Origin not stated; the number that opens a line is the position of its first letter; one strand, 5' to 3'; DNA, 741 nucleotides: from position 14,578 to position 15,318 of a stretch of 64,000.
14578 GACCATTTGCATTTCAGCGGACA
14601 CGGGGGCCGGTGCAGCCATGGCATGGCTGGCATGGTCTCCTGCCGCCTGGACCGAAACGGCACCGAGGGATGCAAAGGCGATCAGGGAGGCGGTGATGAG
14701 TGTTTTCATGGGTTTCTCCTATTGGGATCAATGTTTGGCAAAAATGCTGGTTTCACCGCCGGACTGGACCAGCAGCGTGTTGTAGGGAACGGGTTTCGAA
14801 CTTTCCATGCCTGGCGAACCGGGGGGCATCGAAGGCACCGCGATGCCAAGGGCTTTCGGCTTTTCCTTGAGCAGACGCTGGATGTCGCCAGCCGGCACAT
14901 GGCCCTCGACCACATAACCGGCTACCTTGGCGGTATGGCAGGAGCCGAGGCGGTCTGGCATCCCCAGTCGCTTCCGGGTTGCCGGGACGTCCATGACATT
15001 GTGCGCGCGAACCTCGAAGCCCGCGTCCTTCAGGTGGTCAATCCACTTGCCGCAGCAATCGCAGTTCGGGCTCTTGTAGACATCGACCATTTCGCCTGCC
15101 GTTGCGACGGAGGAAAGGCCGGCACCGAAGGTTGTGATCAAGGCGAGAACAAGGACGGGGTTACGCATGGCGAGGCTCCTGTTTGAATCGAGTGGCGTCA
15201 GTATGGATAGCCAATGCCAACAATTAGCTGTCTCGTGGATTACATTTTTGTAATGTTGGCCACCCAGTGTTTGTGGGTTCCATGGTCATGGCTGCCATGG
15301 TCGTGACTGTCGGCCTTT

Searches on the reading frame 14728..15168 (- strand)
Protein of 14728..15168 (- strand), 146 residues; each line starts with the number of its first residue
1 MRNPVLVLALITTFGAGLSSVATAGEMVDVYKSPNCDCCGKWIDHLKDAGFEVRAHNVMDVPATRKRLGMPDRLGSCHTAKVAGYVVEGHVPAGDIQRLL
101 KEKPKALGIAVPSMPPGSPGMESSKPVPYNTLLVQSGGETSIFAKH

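Call 50: search_protein_families(library=ncbifam, proteins=[window:14728-15168:-], max_evalue=0.00001)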
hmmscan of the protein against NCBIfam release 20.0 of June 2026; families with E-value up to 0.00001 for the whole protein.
window:14728-15168:- (146 aa): 0 families

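Call 66: search_protein_families(library=pfam, proteins=[window:14728-15168:-], max_evalue=10)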
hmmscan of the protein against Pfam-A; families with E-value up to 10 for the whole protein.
window:14728-15168:- (146 aa): 2 families
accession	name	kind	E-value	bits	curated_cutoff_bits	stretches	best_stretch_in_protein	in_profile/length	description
PF04214.18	DUF411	-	6.1e-26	90.3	27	1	74-121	1-48/48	Protein of unknown function, DUF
PF00462.30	Glutaredoxin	-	0.018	15.7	22.9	1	29-68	2-41/60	Glutaredoxin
